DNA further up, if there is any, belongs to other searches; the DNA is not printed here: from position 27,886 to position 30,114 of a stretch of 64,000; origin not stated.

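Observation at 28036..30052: Ig-like (Big_1-type) surface lipoprotein inserted between pilQ and aroK in the conserved type IV pilus locus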

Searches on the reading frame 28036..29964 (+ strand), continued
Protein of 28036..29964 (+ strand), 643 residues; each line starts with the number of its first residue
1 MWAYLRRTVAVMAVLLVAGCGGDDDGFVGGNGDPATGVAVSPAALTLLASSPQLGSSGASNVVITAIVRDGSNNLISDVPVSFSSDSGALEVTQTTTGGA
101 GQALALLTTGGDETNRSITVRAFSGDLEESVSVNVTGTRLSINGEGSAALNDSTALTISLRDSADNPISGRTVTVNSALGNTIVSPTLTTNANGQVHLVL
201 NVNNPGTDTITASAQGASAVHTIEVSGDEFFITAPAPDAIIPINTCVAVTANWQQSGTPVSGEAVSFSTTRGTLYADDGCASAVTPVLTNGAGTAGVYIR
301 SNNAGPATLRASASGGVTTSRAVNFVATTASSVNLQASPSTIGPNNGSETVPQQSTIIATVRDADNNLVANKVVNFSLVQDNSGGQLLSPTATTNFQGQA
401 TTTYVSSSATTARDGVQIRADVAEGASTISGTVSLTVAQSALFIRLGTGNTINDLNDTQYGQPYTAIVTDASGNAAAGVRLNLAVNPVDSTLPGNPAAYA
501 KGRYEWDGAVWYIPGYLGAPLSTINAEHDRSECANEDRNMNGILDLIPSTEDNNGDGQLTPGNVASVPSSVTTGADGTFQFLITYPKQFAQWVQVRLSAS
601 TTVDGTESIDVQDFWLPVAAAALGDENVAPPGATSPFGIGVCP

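Call 8: find_encoding_contigs(protein=P0110, flank=8000, max_places=3)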
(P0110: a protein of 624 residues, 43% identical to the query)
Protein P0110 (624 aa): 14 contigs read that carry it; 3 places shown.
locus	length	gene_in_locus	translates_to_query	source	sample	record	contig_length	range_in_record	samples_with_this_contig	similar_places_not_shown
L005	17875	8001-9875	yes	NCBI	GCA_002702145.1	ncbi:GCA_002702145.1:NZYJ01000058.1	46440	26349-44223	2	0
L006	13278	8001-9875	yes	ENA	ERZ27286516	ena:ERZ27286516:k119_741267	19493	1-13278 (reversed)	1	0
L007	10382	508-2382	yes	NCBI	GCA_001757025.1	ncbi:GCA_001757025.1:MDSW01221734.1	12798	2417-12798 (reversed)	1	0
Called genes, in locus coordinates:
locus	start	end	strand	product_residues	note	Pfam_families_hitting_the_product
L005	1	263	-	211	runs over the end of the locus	-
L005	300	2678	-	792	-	-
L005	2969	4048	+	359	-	PF11104:PilM_2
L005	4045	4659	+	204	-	PF05137:PilN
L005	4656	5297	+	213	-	-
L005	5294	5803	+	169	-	PF04351:PilP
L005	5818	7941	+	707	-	-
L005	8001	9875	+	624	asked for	PF02369:Big_1, PF09134:Invasin_D3 (weak), PF17789:MG4 (faint), PF02369:Big_1, PF09134:Invasin_D3 (weak)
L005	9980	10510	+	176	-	PF13238:AAA_18, PF13671:AAA_33 (weak), PF01202:SKI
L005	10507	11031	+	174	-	PF06271:RDD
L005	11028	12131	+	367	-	PF13685:Fe-ADH_2, PF01761:DHQ_synthase, PF24621:DHQS_C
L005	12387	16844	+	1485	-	PF00310:GATase_2, PF04898:Glu_syn_central, PF01645:Glu_synthase, PF01070:FMN_dh (faint), PF01493:GXGXG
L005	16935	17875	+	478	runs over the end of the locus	-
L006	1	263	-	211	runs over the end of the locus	-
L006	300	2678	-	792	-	PF00912:Transgly, PF17092:PCB_OB, PF00905:Transpeptidase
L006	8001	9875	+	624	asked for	PF02369:Big_1, PF09134:Invasin_D3 (weak), PF17789:MG4 (faint), PF02369:Big_1, PF09134:Invasin_D3 (weak)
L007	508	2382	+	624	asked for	PF02369:Big_1, PF09134:Invasin_D3 (weak), PF17789:MG4 (faint), PF02369:Big_1, PF09134:Invasin_D3 (weak)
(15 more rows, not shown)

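Call 12: find_encoding_contigs(protein=P0118, flank=8000, max_places=2)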
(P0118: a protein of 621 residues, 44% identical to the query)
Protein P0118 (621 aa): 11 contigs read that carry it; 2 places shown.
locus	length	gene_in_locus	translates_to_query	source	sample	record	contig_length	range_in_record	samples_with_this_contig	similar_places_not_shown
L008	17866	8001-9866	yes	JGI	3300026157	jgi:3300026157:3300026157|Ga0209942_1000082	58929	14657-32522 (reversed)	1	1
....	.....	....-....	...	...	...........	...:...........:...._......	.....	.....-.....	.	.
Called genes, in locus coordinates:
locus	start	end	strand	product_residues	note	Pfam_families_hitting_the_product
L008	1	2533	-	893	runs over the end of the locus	PF00912:Transgly, PF17092:PCB_OB, PF00905:Transpeptidase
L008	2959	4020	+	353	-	PF11104:PilM_2, PF06723:MreB_Mbl (faint), PF14450:FtsA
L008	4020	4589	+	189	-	PF05137:PilN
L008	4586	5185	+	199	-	PF04350:PilO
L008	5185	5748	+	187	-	PF04351:PilP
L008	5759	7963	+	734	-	PF11741:AMIN, PF21305:type_II_gspD_N0 (weak), PF07660:STN, PF03958:Secretin_N, PF00263:Secretin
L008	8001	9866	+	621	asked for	PF02369:Big_1, PF09134:Invasin_D3 (weak), PF17789:MG4 (faint), PF02369:Big_1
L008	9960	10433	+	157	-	PF01202:SKI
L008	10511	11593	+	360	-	PF00465:Fe-ADH (weak), PF13685:Fe-ADH_2, PF01761:DHQ_synthase, PF24621:DHQS_C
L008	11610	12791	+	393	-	PF01966:HD, PF13286:HD_assoc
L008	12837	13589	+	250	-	PF00215:OMPdecase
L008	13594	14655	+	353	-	PF01208:URO-D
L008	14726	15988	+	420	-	PF04286:DUF445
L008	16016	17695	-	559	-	PF00501:AMP-binding, PF13193:AMP-binding_C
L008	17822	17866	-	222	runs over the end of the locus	PF25182:NonGDSL, PF00657:Lipase_GDSL, PF13472:Lipase_GDSL_2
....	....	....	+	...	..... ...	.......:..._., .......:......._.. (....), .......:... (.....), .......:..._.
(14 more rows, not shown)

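Call 13: find_encoding_contigs(protein=P0112, flank=8000, max_places=1)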
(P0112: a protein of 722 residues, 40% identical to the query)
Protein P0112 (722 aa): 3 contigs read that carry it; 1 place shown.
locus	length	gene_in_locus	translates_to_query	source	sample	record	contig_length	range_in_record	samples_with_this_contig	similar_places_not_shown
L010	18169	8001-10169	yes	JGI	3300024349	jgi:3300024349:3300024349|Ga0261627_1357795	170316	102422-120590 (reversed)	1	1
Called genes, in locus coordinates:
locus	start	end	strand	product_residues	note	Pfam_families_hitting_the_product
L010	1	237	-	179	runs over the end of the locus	-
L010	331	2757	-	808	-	PF00912:Transgly, PF17092:PCB_OB, PF00905:Transpeptidase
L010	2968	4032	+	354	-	PF11104:PilM_2, PF14450:FtsA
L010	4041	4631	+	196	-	PF05137:PilN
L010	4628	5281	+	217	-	PF04350:PilO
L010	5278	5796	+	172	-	PF04351:PilP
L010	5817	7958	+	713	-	PF11741:AMIN, PF21305:type_II_gspD_N0 (weak), PF07660:STN, PF03958:Secretin_N, PF00263:Secretin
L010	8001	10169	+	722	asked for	PF02369:Big_1, PF09134:Invasin_D3 (weak), PF17789:MG4 (faint), PF02369:Big_1, PF09134:Invasin_D3 (weak)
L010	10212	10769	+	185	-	PF13238:AAA_18, PF01202:SKI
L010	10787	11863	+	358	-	PF13685:Fe-ADH_2 (weak), PF01761:DHQ_synthase, PF24621:DHQS_C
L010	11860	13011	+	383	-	PF01966:HD, PF13286:HD_assoc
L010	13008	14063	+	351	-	PF01208:URO-D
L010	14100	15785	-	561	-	PF00501:AMP-binding, PF13193:AMP-binding_C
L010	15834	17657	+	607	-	PF01053:Cys_Met_Meta_PP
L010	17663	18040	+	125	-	-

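Call 14: find_encoding_contigs(protein=P0092, flank=8000, max_places=1)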
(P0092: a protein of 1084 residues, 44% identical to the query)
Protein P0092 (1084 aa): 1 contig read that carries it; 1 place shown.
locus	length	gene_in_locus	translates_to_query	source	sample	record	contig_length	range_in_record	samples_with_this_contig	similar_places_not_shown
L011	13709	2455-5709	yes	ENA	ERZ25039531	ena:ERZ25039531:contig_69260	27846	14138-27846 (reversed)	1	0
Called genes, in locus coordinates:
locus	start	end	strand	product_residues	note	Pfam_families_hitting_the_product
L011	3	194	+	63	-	?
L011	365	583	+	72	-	PF03992:ABM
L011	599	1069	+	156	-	-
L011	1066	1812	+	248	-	PF22691:Thiolase_C_1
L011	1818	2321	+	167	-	PF12172:zf-ChsH2, PF01796:OB_ChsH2_C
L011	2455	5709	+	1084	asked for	PF02369:Big_1 (weak), PF09134:Invasin_D3, PF13620:CarboxypepD_reg (faint), PF02369:Big_1, PF09134:Invasin_D3, PF02369:Big_1, PF09134:Invasin_D3, PF02369:Big_1, +1 more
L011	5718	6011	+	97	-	-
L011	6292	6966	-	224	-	PF01385:OrfB_IS605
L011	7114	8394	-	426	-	PF01609:DDE_Tnp_1, PF04693:DDE_Tnp_2 (weak), PF13701:DDE_Tnp_1_4 (weak)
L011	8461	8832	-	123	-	-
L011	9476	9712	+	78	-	PF04255:DUF433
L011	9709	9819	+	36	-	-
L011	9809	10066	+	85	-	PF18480:DUF5615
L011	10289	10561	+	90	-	-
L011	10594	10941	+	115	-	-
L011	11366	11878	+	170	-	PF03235:GmrSD_N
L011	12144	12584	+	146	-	-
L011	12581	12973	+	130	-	-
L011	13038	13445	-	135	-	-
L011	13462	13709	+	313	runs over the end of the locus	PF01609:DDE_Tnp_1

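Call 18: find_related_loci(query=A1, collection=genome_contigs, flank=6000)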
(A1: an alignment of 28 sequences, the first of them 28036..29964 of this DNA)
Query A1 (643 aa) in genome_contigs; peptide patterns used: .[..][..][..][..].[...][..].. (x = any residue, [..] = any of these).
155 stretches matched a pattern; 123 encode a relative of the query (tblastn E <= 1e-3); the best 80 are kept; 80 distinct loci.
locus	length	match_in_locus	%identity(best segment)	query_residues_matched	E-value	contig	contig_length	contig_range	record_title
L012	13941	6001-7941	81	1-643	0e+0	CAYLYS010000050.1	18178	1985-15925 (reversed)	MAG TPA_asm: uncultured Chromatiales bacterium isolate SRP344714_co1_271 genome assembly, contig: NODE_5734_length_18178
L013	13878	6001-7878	58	9-643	0e+0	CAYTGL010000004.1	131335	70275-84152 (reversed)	MAG TPA_asm: uncultured Chromatiales bacterium isolate SRP344714_co2_391 genome assembly, contig: NODE_269_length_131335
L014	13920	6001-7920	56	1-642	0e+0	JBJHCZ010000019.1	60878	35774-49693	MAG: Chromatiales bacterium isolate SF2967_J5348.maxbin.010 NODE_614_length_60878_cov_9.317032, whole genome shotgun seq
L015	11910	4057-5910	53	1-639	0e+0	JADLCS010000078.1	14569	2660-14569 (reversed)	MAG: Gammaproteobacteria bacterium isolate SJ243 c_000001160251, whole genome shotgun sequence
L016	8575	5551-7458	52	1-638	0e+0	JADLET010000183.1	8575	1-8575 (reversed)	MAG: Gammaproteobacteria bacterium isolate SJ336 c_000001678697, whole genome shotgun sequence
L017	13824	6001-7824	50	1-642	5e-178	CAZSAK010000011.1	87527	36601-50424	MAG TPA_asm: uncultured Chromatiaceae bacterium isolate SRP214966_co2_131 genome assembly, contig: NODE_188_length_87527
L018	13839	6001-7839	48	5-641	3e-165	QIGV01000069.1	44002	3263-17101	MAG: Gammaproteobacteria bacterium isolate SZUA-140 Ga0063293_10001041, whole genome shotgun sequence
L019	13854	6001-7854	48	5-639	4e-154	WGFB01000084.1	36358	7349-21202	MAG: Gammaproteobacteria bacterium isolate S146_68 k151_495357, whole genome shotgun sequence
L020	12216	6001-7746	47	22-642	1e-149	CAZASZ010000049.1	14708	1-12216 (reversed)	MAG TPA_asm: uncultured Gammaproteobacteria bacterium isolate binchicken_co275_411 genome assembly, contig: NODE_5830_le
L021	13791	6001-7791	47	16-638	2e-148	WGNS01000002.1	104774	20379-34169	MAG: Gammaproteobacteria bacterium isolate RI_283 c_000000006692, whole genome shotgun sequence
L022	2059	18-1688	46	43-638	9e-150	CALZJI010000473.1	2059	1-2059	MAG: uncultured Chromatiaceae bacterium isolate FCS_M_Gamma_042 genome assembly, contig: k121_1083845, whole genome shot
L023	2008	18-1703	47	43-642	5e-141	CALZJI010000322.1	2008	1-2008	MAG: uncultured Chromatiaceae bacterium isolate FCS_M_Gamma_042 genome assembly, contig: k121_556580, whole genome shotg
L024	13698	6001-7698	44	39-638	1e-121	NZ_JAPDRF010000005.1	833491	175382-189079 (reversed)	Lentisalinibacter sediminis strain C23 scaffold5_size833527, whole genome shotgun sequence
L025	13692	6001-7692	43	41-638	2e-120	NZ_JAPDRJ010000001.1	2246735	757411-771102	Lentisalinibacter orientalis strain YNA5901 scaffold1_size2246693, whole genome shotgun sequence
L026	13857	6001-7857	42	1-639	3e-119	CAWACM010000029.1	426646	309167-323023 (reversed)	MAG: uncultured proteobacterium isolate MFD09286.bin.2.121 genome assembly, contig: contig_90157, whole genome shotgun s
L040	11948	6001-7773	41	43-638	6e-107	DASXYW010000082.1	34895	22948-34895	MAG TPA_asm: Steroidobacteraceae bacterium isolate SMAG_U4835 k141_3125305, whole genome shotgun sequence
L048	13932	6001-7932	39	2-640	5e-104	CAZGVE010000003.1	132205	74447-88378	MAG TPA_asm: uncultured Steroidobacteraceae bacterium isolate binchicken_co54_393 genome assembly, contig: NODE_117_leng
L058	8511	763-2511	41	48-642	1e-100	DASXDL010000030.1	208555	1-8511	MAG TPA_asm: Steroidobacteraceae bacterium isolate SMAG_U5085 k141_2609707, whole genome shotgun sequence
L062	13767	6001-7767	40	40-639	2e-99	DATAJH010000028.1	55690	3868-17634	MAG TPA_asm: Steroidobacteraceae bacterium isolate SMAG_U6906 k141_419464, whole genome shotgun sequence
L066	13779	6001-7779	39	40-641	6e-98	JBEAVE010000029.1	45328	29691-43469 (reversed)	MAG: Pseudomonadota bacterium isolate NASQAN2011_250_B_bin.4 scaffold_385335, whole genome shotgun sequence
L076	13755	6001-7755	42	43-638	6e-110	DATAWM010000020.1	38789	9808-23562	MAG TPA_asm: Steroidobacteraceae bacterium isolate SMAG_U5625 k141_16064, whole genome shotgun sequence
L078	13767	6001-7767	37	42-640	2e-91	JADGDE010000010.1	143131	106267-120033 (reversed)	MAG: Thiotrichales bacterium isolate BB2 NODE_10_length_143131_cov_65.229627, whole genome shotgun sequence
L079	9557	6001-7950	38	1-641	9e-91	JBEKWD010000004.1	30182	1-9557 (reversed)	MAG: Steroidobacteraceae bacterium isolate SPRUCE 61 SPRUCE_61_4, whole genome shotgun sequence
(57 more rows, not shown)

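Call 26: search_protein_families(library=pfam, proteins=[L078:7979-9796:+, L066:7944-9698:+, L062:7910-8584:+, L062:8584-9945:+, L066:2329-3558:-, L078:9962-10489:+, L066:10372-11763:+, L078:3415-7899:+, L066:4027-7938:+], max_evalue=0.001)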
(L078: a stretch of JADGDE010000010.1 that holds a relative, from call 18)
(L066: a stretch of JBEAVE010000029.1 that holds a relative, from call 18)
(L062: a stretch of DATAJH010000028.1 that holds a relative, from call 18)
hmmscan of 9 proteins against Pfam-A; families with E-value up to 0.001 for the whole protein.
L078:7979-9796:+ (606 aa): 0 families

L066:7944-9698:+ (585 aa): 3 families
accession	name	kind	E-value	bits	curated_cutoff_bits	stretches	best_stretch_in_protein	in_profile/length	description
PF16576.10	HlyD_D23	-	8.7e-18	64.8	30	1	347-554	9-212/214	Barrel-sandwich domain of CusB or HlyD membrane-fusion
PF13437.12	HlyD_3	-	2.2e-14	54.5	22.2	1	449-553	2-106/106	HlyD family secretion protein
PF13533.13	Biotin_lipoyl_2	-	3.3e-06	27.2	29.8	0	360-389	3-32/32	Biotin-lipoyl like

L062:7910-8584:+ (225 aa): 3 families
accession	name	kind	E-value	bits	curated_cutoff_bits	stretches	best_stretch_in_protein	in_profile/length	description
PF00072.30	Response_reg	-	3.3e-25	88.8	30.2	1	3-111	1-109/111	Response regulator receiver domain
PF00486.34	Trans_reg_C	-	2.4e-21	76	26.2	1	147-217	3-77/77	Transcriptional regulatory protein, C terminal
PF21695.3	GlnR_1st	-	0.00099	19.5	27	1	1-114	1-109/111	Transcription regulator GlnR, N-terminal domain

L062:8584-9945:+ (454 aa): 3 families
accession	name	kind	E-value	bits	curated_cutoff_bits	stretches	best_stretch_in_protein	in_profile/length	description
PF08521.16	2CSK_N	-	5.1e-25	88.6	23.2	1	16-154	1-137/140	Two-component sensor kinase N-terminal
PF02518.31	HATPase_c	-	6.4e-21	75.3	26.4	1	345-452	2-109/111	Histidine kinase-, DNA gyrase B-, and HSP90-like ATPase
PF00512.31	HisKA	-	1.1e-11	45.1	26.9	1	235-297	2-64/66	His Kinase A (phospho-acceptor) domain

L066:2329-3558:- (409 aa): 1 family
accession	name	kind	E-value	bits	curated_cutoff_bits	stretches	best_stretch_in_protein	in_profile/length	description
PF08309.17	LVIVD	-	5.3e-25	86.9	20.2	3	167-201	7-41/42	LVIVD repeat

L078:9962-10489:+ (176 aa): 0 families

L066:10372-11763:+ (464 aa): 3 families
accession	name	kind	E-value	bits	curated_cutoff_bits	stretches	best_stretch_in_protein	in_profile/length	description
PF02562.22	PhoH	-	5.1e-45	153.9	27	1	248-451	2-189/205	PhoH-like protein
PF13638.12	PIN_4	-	5.7e-37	127.4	21.9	1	7-153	1-132/132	PIN domain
PF13604.12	AAA_30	-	2.6e-06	27.8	27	1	252-418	3-128/191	AAA domain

L078:3415-7899:+ (1495 aa): 6 families
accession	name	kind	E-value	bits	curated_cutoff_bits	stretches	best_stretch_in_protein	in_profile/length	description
PF02369.22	Big_1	-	9.9e-137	445.9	34.9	11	248-339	2-93/93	Bacterial Ig-like domain (group 1)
PF09134.16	Invasin_D3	-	6.6e-46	155.3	33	6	453-544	5-97/98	Invasin, domain 3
PF13115.11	YtkA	-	1.6e-14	54.7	25.9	1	547-633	3-84/85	YtkA-like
PF13620.12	CarboxypepD_reg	-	1.3e-12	48.4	32.3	0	475-555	5-81/82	Carboxypeptidase regulatory-like domain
PF17789.7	MG4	-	3.2e-05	24.5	24.7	0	886-952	18-75/95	Macroglobulin domain MG4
PF18565.7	Glyco_hydro2_C5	-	0.00096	19.4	32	0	351-406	3-60/103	Glycoside hydrolase family 2 C-terminal domain 5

L066:4027-7938:+ (1304 aa): 4 families
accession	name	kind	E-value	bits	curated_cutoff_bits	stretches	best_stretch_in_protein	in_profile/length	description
PF02369.22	Big_1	-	2e-103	339.2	34.9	10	455-544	2-92/93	Bacterial Ig-like domain (group 1)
PF09134.16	Invasin_D3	-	2.9e-37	127.5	33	4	247-340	4-97/98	Invasin, domain 3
PF13115.11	YtkA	-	1.1e-05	26.4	25.9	0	349-391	5-44/85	YtkA-like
PF17789.7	MG4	-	0.00071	20.2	24.7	0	889-944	24-77/95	Macroglobulin domain MG4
